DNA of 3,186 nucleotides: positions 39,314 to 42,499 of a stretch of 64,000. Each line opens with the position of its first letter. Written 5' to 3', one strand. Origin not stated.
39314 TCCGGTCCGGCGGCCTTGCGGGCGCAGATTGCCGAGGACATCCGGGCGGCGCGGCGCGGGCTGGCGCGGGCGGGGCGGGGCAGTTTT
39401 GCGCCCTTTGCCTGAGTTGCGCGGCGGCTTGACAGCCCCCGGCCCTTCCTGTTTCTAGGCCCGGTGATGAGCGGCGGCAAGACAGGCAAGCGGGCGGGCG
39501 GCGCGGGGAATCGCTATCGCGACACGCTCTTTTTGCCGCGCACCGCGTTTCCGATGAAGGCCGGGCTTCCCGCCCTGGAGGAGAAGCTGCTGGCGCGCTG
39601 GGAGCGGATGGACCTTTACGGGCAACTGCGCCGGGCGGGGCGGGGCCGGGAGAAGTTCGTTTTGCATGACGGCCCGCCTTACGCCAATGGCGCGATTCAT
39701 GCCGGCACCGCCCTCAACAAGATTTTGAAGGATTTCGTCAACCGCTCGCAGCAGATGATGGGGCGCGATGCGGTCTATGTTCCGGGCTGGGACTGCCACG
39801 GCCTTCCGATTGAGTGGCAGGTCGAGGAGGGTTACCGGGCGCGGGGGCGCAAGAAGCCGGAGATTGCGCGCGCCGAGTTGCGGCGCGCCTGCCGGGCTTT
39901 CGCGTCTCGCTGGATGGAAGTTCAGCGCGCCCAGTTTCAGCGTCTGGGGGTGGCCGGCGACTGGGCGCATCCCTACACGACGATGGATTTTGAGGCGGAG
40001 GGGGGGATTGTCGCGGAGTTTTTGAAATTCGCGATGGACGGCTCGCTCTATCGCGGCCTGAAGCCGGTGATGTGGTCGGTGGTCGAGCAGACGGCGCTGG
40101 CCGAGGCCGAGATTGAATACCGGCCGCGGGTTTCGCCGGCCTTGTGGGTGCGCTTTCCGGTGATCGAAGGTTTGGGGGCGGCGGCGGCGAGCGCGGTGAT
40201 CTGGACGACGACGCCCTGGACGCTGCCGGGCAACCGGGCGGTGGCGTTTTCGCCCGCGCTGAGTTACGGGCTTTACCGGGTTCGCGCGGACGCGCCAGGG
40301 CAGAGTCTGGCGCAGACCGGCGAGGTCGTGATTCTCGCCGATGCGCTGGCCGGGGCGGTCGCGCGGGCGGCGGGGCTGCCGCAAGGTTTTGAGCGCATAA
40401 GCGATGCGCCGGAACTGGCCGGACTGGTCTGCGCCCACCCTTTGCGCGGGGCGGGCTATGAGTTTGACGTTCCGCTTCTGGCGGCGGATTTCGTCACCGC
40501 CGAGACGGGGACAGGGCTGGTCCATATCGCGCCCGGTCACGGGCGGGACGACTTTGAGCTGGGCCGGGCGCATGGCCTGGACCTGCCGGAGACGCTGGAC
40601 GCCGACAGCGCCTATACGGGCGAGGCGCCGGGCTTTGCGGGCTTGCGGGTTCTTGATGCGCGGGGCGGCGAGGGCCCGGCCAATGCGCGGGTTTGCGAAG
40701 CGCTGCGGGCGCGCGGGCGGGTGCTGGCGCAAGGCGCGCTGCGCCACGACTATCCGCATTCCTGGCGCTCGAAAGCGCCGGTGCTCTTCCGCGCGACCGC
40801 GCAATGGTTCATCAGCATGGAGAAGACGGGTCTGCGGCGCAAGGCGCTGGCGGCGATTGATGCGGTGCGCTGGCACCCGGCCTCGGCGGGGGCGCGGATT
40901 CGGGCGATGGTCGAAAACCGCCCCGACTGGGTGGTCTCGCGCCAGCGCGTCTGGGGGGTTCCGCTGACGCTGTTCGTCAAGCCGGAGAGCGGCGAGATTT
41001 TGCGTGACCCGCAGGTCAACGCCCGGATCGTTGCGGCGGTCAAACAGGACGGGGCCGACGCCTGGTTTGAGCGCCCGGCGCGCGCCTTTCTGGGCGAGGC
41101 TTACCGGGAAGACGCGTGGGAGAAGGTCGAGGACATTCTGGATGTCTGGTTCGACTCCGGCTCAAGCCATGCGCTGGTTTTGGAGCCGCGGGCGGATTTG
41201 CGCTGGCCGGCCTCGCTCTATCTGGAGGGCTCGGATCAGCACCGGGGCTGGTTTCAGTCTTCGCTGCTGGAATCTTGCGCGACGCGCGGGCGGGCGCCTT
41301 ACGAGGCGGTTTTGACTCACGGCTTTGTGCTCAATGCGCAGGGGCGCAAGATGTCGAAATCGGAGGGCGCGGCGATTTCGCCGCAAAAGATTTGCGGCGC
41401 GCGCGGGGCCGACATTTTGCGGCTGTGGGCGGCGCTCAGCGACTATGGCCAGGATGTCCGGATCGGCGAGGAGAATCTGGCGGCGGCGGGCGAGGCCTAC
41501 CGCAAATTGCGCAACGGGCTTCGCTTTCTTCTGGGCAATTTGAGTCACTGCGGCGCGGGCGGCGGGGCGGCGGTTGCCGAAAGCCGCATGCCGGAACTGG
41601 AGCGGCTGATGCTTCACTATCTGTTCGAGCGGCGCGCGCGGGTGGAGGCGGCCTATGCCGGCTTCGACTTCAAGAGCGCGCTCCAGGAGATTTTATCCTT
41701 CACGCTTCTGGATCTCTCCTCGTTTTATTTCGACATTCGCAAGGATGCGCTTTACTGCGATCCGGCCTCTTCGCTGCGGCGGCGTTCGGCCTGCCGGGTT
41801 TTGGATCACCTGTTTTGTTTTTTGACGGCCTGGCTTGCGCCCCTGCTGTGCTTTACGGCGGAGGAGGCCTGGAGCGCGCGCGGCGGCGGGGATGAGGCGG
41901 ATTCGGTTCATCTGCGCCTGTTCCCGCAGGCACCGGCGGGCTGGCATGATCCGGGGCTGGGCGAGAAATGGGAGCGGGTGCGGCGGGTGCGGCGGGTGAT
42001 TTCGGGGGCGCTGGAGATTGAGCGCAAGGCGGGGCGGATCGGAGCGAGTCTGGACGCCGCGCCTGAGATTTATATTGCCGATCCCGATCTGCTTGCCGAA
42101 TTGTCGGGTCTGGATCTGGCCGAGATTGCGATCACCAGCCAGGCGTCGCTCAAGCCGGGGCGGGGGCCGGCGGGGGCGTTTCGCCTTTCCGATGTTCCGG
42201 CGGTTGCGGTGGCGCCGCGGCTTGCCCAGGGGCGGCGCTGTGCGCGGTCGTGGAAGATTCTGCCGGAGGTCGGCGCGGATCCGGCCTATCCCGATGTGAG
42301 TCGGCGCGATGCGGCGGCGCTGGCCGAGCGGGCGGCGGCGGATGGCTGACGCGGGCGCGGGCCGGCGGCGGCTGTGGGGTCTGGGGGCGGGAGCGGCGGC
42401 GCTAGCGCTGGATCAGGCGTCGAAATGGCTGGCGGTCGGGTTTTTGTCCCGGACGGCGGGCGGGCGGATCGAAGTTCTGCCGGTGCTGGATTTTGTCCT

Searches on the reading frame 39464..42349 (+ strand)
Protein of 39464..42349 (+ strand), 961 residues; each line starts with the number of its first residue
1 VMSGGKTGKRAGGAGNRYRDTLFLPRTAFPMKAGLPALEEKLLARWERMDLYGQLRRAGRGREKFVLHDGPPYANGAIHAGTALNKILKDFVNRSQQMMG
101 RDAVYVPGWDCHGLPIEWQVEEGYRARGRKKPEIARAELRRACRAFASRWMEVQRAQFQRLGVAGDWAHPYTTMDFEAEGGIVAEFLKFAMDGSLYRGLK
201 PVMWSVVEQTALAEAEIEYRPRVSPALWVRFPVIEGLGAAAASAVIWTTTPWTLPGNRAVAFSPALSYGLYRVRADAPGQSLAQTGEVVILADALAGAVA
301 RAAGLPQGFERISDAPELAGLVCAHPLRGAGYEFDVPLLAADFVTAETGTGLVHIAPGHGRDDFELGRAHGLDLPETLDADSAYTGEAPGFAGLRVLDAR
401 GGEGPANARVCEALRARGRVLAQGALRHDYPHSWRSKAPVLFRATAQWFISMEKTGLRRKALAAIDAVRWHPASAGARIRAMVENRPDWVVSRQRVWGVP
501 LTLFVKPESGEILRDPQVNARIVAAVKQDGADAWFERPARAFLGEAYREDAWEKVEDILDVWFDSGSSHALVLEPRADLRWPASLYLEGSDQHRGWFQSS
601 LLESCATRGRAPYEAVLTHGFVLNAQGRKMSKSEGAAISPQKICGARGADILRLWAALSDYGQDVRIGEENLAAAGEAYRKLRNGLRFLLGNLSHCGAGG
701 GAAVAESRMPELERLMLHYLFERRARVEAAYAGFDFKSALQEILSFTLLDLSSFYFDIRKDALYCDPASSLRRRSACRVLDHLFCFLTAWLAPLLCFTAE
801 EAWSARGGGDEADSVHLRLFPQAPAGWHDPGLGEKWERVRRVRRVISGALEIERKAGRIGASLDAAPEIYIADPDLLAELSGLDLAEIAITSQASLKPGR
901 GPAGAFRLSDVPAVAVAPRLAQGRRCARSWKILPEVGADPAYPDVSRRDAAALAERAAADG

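Call 72: search_protein_families(library=pfam, proteins=[window:39464-42349:+], max_evalue=0.00001)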
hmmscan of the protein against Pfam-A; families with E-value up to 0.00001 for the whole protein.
window:39464-42349:+ (961 aa): 3 families
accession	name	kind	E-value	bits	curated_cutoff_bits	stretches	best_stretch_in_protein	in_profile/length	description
PF00133.28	tRNA-synt_1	-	2e-124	416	22.7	1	42-667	2-413/414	tRNA synthetases class I (I, L, M and V)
PF08264.19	Anticodon_1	-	1.8e-21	77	25.1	1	714-863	2-142/148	Anticodon-binding domain of tRNA ligase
PF09334.17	tRNA-synt_1g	-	6.3e-15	55.3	20.1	1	72-122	8-58/391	tRNA synthetases class I (M)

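Call 73: find_homologous_proteins(query=window:39464-42349:+, max_evalue=1e-100)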
Query window:39464-42349:+ (961 aa): 8000 proteins with E <= 1e-100 among 8000 candidates; the best 120 are listed.
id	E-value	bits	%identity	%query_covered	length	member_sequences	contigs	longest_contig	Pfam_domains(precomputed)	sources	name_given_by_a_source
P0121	0.0e+0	2180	100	100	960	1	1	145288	PF09334.18,PF08264.20,PF00133.29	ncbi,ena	-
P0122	0.0e+0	1311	62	98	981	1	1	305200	PF09334.18,PF01406.26,PF08264.20,PF01921.25,PF00133.29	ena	-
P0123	0.0e+0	1311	63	99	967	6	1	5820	PF09334.18,PF01406.26,PF08264.20,PF01921.25,PF00133.29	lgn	-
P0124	0.0e+0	1303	61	99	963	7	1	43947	PF09334.18,PF01406.26,PF08264.20,PF01921.25,PF00133.29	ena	-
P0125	0.0e+0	1296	61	99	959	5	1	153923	PF09334.18,PF01406.26,PF08264.20,PF00133.29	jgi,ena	-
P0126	0.0e+0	1291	61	99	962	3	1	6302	PF09334.18,PF01406.26,PF08264.20,PF01921.25,PF00133.29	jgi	-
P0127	0.0e+0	1288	61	98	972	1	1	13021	PF09334.18,PF01406.26,PF08264.20,PF01921.25,PF00133.29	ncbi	-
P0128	0.0e+0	1287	60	98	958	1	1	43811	PF09334.18,PF08264.20,PF00133.29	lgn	-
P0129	0.0e+0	1287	61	99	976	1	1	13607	PF09334.18,PF01406.26,PF08264.20,PF00133.29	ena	-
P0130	0.0e+0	1284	60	98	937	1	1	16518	PF09334.18,PF08264.20,PF13603.13,PF01921.25,PF00133.29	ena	-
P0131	0.0e+0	1278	60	98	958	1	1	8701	PF09334.18,PF01406.26,PF08264.20,PF01921.25,PF00133.29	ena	-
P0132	0.0e+0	1278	61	98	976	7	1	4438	PF09334.18,PF01406.26,PF08264.20,PF00133.29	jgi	-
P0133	0.0e+0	1276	60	98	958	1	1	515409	PF09334.18,PF01406.26,PF08264.20,PF01921.25,PF00133.29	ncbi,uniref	ncbi:isoleucine--tRNA ligase [Parvibaculum sp.]|uniref:isoleucine--tRNA ligase n=1 Tax=Parvibaculum 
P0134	0.0e+0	1276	60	98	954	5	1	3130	PF09334.18,PF01406.26,PF08264.20,PF01921.25,PF00133.29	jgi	jgi:isoleucyl-tRNA synthetase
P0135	0.0e+0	1276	60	98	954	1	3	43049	PF09334.18,PF01406.26,PF08264.20,PF01921.25,PF00133.29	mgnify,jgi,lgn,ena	mgnify:CR=1 FL=1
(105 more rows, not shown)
